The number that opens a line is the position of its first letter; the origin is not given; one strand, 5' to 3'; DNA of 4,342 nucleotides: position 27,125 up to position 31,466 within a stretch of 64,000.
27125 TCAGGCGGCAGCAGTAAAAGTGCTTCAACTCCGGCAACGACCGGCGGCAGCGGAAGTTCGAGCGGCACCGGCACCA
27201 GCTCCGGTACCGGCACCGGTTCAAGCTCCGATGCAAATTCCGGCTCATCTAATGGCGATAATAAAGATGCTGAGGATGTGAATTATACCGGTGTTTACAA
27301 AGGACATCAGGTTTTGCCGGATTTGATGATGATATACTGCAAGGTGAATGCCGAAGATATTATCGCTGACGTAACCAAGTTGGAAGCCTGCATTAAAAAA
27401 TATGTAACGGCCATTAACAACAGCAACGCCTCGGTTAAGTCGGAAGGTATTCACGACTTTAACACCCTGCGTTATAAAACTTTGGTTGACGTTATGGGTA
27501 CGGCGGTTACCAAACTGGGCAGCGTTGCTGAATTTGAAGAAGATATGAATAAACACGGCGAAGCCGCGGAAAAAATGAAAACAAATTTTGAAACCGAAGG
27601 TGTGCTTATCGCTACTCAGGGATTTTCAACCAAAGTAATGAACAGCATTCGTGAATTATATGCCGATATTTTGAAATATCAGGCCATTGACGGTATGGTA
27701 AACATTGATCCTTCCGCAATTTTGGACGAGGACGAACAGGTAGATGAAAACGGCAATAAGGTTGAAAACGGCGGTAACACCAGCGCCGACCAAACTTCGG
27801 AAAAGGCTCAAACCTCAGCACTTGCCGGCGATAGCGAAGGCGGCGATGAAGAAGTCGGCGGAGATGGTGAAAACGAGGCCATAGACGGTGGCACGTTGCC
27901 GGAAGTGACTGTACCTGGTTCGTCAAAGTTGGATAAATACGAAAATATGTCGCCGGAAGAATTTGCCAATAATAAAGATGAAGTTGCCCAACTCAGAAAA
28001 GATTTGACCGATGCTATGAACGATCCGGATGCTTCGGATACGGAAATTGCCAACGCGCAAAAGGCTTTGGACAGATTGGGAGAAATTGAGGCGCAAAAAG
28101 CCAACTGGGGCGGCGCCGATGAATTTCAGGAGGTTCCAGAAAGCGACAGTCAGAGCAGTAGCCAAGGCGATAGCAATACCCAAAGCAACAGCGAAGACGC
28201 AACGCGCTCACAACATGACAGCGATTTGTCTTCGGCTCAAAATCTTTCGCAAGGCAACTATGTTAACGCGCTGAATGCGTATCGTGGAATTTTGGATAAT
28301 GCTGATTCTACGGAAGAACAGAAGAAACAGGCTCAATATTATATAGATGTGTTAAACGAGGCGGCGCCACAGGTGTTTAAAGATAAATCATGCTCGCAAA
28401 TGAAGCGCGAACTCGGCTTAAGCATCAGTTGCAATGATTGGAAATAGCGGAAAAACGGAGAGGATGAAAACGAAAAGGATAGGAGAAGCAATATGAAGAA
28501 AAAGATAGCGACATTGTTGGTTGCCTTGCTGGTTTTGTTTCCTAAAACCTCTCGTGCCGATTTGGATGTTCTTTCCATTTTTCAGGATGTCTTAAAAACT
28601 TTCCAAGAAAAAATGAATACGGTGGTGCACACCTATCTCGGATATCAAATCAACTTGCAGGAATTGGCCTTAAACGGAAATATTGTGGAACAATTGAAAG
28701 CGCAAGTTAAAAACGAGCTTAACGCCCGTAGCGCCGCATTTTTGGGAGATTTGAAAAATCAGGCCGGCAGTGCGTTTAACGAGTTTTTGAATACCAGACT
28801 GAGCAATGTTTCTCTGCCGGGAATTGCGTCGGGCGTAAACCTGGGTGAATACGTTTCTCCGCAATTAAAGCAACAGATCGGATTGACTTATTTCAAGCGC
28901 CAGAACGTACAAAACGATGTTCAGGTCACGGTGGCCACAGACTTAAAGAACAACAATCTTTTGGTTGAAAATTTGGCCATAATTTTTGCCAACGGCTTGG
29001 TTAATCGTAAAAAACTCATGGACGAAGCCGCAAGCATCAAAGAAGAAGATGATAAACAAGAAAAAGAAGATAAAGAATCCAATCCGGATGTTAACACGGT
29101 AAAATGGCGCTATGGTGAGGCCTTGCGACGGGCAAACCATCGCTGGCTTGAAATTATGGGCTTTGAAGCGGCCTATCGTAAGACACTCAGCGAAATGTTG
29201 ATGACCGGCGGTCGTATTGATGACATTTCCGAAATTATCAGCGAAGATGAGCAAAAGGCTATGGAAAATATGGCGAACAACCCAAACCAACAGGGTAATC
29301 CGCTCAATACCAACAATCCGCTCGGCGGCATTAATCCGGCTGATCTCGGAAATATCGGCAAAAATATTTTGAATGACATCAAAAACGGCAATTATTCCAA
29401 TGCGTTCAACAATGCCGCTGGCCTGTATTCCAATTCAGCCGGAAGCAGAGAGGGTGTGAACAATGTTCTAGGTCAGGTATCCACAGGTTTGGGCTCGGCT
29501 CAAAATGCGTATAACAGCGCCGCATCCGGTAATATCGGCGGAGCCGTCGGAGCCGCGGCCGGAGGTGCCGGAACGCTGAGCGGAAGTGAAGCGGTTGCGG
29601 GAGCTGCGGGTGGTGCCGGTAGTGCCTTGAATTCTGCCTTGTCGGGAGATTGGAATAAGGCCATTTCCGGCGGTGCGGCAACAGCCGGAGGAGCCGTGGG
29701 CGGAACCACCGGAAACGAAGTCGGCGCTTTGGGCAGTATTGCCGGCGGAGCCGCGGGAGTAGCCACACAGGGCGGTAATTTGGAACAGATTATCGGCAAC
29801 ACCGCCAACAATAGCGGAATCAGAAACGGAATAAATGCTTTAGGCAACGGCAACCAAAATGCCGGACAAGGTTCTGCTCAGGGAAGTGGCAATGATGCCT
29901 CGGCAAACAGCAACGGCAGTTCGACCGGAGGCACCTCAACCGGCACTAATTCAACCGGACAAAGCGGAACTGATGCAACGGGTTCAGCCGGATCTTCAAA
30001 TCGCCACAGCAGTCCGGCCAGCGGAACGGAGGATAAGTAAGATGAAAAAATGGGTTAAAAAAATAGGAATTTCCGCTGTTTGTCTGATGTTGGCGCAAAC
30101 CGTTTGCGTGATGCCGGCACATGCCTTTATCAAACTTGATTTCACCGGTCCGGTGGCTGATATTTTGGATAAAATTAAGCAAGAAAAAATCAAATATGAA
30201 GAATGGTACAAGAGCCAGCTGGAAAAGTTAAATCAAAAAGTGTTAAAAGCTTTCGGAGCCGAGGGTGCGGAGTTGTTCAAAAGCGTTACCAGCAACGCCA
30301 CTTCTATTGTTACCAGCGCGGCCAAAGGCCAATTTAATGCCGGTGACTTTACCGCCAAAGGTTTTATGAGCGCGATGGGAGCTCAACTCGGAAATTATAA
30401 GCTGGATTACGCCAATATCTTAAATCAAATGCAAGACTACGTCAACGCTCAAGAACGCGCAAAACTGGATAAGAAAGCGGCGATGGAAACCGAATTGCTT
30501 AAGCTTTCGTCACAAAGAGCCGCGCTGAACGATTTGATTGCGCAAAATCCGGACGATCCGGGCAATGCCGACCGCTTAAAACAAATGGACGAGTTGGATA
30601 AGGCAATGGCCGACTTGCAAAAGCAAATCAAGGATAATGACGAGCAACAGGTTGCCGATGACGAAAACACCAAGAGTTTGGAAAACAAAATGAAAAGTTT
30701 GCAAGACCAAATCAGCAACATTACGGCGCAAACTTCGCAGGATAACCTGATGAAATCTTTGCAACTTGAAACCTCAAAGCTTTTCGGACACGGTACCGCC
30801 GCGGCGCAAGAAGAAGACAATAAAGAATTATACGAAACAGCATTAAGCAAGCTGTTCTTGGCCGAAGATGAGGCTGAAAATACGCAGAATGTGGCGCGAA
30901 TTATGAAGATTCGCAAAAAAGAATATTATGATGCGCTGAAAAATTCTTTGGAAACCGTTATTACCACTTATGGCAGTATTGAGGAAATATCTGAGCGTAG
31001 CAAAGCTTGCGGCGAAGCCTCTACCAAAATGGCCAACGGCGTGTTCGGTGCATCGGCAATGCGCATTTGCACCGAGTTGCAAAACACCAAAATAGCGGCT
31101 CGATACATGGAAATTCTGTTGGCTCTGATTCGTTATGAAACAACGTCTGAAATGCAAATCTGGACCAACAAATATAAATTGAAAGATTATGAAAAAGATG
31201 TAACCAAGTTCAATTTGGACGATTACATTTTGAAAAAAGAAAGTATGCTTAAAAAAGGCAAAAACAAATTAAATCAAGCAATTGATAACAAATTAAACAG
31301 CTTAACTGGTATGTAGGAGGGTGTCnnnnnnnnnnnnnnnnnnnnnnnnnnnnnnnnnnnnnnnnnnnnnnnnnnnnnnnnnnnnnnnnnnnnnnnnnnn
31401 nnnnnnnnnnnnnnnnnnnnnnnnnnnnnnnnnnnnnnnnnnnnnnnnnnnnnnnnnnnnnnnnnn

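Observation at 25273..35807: Six consecutive signal-peptide proteins occupy the VirB5/VirB6 position; several share Gly/Ala/Asn-rich low-complexity tails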

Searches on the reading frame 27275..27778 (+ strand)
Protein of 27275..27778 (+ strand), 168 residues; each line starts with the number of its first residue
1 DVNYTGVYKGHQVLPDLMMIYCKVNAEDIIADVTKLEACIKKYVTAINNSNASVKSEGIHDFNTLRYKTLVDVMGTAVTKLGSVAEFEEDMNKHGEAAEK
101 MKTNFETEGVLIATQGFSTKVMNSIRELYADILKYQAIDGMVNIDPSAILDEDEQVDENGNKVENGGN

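Call 85: search_solved_structures(query=A6, max_evalue=10)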
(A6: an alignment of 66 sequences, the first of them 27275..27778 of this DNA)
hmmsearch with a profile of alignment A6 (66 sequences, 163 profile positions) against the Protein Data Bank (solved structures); distinct sequences matched with E-value up to 10: 2.
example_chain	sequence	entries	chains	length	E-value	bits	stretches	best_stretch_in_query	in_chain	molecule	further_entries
8ap6_G1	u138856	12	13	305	0.34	13.8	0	80-139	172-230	ATP synthase gamma subunit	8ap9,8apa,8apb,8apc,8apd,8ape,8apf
6f5d_G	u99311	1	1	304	0.35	13.8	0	80-139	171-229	ATP synthase gamma subunit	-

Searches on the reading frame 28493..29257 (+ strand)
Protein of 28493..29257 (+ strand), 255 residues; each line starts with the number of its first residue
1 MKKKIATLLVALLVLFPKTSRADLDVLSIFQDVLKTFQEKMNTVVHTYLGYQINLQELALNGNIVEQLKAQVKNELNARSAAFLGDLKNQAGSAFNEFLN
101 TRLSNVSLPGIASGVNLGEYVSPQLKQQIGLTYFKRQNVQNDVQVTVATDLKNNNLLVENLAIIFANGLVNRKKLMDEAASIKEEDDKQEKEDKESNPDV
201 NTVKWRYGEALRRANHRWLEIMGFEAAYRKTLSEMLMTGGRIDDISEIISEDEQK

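Call 84: search_solved_structures(query=A5, max_evalue=10)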
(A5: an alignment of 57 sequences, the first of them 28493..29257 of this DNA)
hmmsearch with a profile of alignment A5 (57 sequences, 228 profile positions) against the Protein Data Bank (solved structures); distinct sequences matched with E-value up to 10: 21.
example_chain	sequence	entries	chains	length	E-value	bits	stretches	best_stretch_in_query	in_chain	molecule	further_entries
9p0k_B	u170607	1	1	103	0.039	16.6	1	59-140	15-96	C-X-C motif chemokine 9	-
2ixr_A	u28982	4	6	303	0.053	16.2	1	19-77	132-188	MEMBRANE ANTIGEN | PUTATIVE MEMBRANE ANTIGEN | Translocator protein bipD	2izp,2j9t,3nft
9r1k_A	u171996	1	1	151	0.083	15.5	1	30-107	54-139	sc-apCC-4-A7F-1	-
2efr_A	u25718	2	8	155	0.09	15.4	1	33-129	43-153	General control protein GCN4 and Tropomyosin 1 alpha chain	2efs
2jua_A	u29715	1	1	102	0.1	15.3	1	33-99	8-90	de novo protein S836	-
2zqm_A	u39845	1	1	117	0.12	15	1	27-89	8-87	Prefoldin beta subunit 1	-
2zdi_A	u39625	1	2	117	0.23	14.1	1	27-112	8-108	Prefoldin subunit beta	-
7saf_A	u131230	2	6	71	0.34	13.5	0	34-66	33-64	General control transcription factor GCN4/M protein chimera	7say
8wej_L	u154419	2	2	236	0.34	13.5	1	1-37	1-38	7D5 Fab light chain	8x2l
2os8_B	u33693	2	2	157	0.42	13.2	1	45-113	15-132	Myosin regulatory light chain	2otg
8qox_B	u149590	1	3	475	0.61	12.7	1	29-100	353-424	Conserved membrane protein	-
6xy1_A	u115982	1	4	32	0.7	12.5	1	30-55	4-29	4-KE-4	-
7acz_A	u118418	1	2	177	0.83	12.3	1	32-147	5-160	SLPL deltaD2 (LMW SLP D2 truncation),SLPL deltaD2 (LMW SLP D2 truncation)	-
8a3k_UNK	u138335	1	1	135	1.1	11.9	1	30-99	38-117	sc-apCC-4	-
1pug_A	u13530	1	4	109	1.3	11.6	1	32-97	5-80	Hypothetical UPF0133 protein ybaB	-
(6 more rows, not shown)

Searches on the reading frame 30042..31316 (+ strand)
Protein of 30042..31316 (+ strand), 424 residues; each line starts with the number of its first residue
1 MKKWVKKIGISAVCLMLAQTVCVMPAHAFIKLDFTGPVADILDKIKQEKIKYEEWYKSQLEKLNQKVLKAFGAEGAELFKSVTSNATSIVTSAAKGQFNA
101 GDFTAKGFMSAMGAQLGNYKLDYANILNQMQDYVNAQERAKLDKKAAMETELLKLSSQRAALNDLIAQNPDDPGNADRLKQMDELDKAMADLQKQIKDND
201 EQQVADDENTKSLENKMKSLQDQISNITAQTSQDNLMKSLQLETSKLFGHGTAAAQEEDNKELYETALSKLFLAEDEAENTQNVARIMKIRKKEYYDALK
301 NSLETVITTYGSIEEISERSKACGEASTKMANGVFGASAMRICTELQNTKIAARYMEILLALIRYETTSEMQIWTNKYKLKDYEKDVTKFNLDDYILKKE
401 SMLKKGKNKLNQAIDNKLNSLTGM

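Call 4: search_protein_families(library=pfam, proteins=[window:30042-31316:+], max_evalue=1)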
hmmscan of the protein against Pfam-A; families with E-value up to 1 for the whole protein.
window:30042-31316:+ (424 aa): 2 families
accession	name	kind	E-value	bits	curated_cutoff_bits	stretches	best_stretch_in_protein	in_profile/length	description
PF11744.14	ALMT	-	0.0076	15.6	20.6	1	13-299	160-444/471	Aluminium activated malate transporter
PF13801.11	Metal_resist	-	0.35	11.5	29.2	1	141-197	53-108/125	Heavy-metal resistance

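Call 8: search_protein_families(library=ncbifam, proteins=[window:30042-31316:+], max_evalue=0.1)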
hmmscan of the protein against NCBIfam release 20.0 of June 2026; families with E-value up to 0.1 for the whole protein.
window:30042-31316:+ (424 aa): 0 families

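Call 64: find_homologous_proteins(query=window:30042-31316:+, max_evalue=0.001)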
Query window:30042-31316:+ (424 aa): 42 proteins with E <= 0.001 among 6658 candidates.
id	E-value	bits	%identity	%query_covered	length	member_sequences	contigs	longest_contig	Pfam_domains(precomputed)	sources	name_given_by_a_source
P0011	2.7e-267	904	100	100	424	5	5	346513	-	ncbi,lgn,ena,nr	ncbi:MAG: hypothetical protein IKN71_06310 [Alphaproteobacteria bacterium]|nr:hypothetical protein [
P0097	2.1e-244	829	90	100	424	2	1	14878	-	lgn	-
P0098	6.4e-180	616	70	100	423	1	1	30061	-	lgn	-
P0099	1.1e-176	606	67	100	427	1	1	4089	-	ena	-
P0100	9.1e-114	399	49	96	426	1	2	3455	-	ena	-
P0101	6.6e-111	389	50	97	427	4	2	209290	-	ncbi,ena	-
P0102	1.7e-108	381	48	96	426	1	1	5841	-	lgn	-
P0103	4.1e-108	380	48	98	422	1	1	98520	-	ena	-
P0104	1.9e-107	378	48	93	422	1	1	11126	-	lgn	-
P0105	4.4e-107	377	47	99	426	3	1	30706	-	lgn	-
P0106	4.7e-107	377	47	99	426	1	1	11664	-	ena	-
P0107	9.1e-107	376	46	99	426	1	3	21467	-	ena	-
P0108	4.7e-106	373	47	96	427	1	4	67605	-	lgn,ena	-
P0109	6.0e-105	370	48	99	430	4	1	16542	-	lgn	-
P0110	6.9e-104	366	47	99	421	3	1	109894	-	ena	-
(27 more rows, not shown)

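Call 68: search_solved_structures(query=A4, max_evalue=10)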
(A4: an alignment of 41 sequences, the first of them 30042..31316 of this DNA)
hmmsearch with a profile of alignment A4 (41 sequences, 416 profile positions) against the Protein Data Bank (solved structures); distinct sequences matched with E-value up to 10: 57.
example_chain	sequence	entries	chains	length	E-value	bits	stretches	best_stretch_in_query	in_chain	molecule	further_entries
8qox_B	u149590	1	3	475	0.0013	21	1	140-242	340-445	Conserved membrane protein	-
9rgy_A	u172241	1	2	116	0.0025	20.1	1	141-226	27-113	sc-apCC3-CW-0NTT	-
5uh7_A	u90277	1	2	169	0.0025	20.1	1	148-224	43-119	DNA-directed RNA polymerase subunit beta'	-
2pms_C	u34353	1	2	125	0.02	17.1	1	154-227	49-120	PNEUMOCOCCAL SURFACE PROTEIN A (PSPA)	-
9m9d_D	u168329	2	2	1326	0.043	16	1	148-224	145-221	DNA-directed RNA polymerase subunit beta'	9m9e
9m98_D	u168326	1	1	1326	0.043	16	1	148-224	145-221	DNA-directed RNA polymerase subunit beta'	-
6c04_D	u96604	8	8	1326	0.043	16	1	148-224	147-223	DNA-directed RNA polymerase subunit beta'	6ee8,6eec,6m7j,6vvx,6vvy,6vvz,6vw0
9e7v_D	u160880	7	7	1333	0.043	16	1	148-224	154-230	DNA-directed RNA polymerase subunit beta'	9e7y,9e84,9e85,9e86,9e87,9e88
6edt_D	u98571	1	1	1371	0.045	15.9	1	148-224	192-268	DNA-directed RNA polymerase subunit beta'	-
4hse_A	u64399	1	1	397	0.053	15.7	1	145-239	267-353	Chaperone protein ClpB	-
5uh5_D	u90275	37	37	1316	0.058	15.6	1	148-224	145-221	DNA-directed RNA polymerase subunit beta'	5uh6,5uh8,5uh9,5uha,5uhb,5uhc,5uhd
5zx2_D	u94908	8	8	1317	0.058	15.6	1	148-224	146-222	DNA-directed RNA polymerase subunit beta'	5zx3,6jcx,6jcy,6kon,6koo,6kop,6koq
10mi_D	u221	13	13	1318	0.058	15.6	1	148-224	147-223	DNA-directed RNA polymerase subunit beta'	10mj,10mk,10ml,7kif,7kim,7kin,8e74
7q4u_D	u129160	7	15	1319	0.059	15.6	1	148-224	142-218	DNA-directed RNA polymerase subunit beta'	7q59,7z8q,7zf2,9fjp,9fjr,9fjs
7pp4_d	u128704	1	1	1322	0.059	15.6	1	148-224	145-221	DNA-directed RNA polymerase subunit beta'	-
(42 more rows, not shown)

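Call 78: predict_structure(alignment_id=A4)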
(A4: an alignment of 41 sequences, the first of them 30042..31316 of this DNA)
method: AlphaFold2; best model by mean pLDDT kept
length: 424 residues; sequences in the alignment: 41
mean_pLDDT: 61.0   pTM: 0.31
mean pLDDT of the five models: 61.0, 56.9, 54.1, 51.4, 48.8
residues with pLDDT >= 90: 3; 70-90: 138; 50-70: 142; < 50: 141
segments of 3 or more residues with pLDDT < 50: 23-50, 59-61, 66-108, 239-259, 330-339, 392-407, 417-424
pLDDT, mean of each block of 10 residues (from residue 1): 61 65 40 37 45 48 47 38 36 30 42 64 80 84 88 89 86 84 88 86 75 83 74 52 43 45 62 75 79 74 64 59 54 43 57 61 67 67 59 41 48 50 41
secondary structure, 60 per line:
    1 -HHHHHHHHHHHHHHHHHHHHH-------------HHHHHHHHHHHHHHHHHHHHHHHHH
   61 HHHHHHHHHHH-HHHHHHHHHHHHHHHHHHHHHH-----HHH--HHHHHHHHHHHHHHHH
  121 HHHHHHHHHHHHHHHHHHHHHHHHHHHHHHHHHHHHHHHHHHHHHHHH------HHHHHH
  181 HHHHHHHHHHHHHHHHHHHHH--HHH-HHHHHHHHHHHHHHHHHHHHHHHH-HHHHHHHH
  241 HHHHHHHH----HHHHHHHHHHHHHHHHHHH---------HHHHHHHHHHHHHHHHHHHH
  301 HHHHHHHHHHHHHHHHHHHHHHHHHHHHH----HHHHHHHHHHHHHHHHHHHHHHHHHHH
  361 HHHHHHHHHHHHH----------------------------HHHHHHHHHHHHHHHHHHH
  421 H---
elements in order: H2-22 H36-71 H73-94 H105-168 H175-201 H208-231 H233-248 H253-271 H281-329 H334-373 H402-421
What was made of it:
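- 30042..31316 (+): g5: 424-aa all-helical, coiled-coil signal-peptide protein. Single copy in every related locus. AF2 model is all-helical but poor: pLDDT 61, pTM 0.31 (call 78).
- The g5 model is poor (call 78).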

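Call 105: fold_search(model_id=the predicted structure, library=pdb)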
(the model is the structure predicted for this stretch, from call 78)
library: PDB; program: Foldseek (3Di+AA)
matches with E <= 10: 462; with E <= 0.001: 0
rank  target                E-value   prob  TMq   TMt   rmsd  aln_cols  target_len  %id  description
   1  6z0c_C                1.9e-01  0.89  0.18  0.35  39.3       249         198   10  Structure of in silico modelled artificial Maquette-3 protein (released 2021-03-17)
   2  6z0c_A                2.4e-01  0.85  0.18  0.35  39.3       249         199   10  Structure of in silico modelled artificial Maquette-3 protein (released 2021-03-17)
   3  4ons_A                2.8e-01  0.30  0.12  0.19  30.2       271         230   12  Structural and thermodynamic characterization of cadherin-beta-catenin-alpha-catenin complex formation (released 2014-04-09)
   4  8iyj_W0               3.1e-01  0.66  0.22  0.30  50.8       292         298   12  Cryo-EM structure of the 48-nm repeat doublet microtubule from mouse sperm (released 2023-07-05)
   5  8d9o                  3.5e-01  0.60  0.17  0.33  36.3       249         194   12  De Novo Photosynthetic Reaction Center Protein in Apo-State (released 2022-09-28)
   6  8i7o_Fb               3.7e-01  0.38  0.21  0.26  58.3       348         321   12  In situ structure of axonemal doublet microtubules in mouse sperm with 16-nm repeat (released 2023-10-11)
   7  6wty_G                4.0e-01  0.21  0.13  0.18  39.7       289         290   10  Plasmodium vivax reticulocyte binding protein 2b (PvRBP2b) bound to human monoclonal antibody 253245 (released 2021-01-27)
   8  9c3h_SB               4.5e-01  0.63  0.17  0.30  32.7       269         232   12  Structure of the CNOT3-bound human 80S ribosome with tRNA-ARG in the P-site. (released 2024-12-04)
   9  5vjs                  5.2e-01  0.60  0.18  0.35  36.9       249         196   12  De Novo Photosynthetic Reaction Center Protein Equipped with Heme B, a synthetic Zn porphyrin, and Zn(II) cations (released 2018-04-25)
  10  6wtu_D                5.2e-01  0.23  0.14  0.18  39.9       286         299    9  Plasmodium vivax reticulocyte binding protein 2b (PvRBP2b) bound to human monoclonal antibody 273264 (released 2021-01-27)
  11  6wqo_D                5.5e-01  0.20  0.13  0.19  39.6       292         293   10  Plasmodium vivax reticulocyte binding protein 2b (PvRBP2b) bound to human monoclonal antibody 283284 (released 2021-01-27)
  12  6z0c_B                5.8e-01  0.66  0.18  0.35  39.3       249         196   10  Structure of in silico modelled artificial Maquette-3 protein (released 2021-03-17)
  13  9dzd                  5.8e-01  0.23  0.14  0.19  39.5       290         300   11  PvRBP2b N-terminal domain stabilised mutant WHT2484 (released 2025-02-26)
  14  3u0c_A                6.4e-01  0.90  0.19  0.48  12.0       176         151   14  Crystal structure of N-terminal region of Type III Secretion First Translocator IpaB (residues 74-224) (released 2012-02-15)
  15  7nyw_B                6.8e-01  0.21  0.18  0.10  39.8       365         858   13  Cryo-EM structure of the MukBEF-MatP-DNA head module (released 2021-07-07)
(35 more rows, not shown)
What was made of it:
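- Tried and rejected: The g5 model was too poor for its Foldseek hits to mean anything (calls 78, 105).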
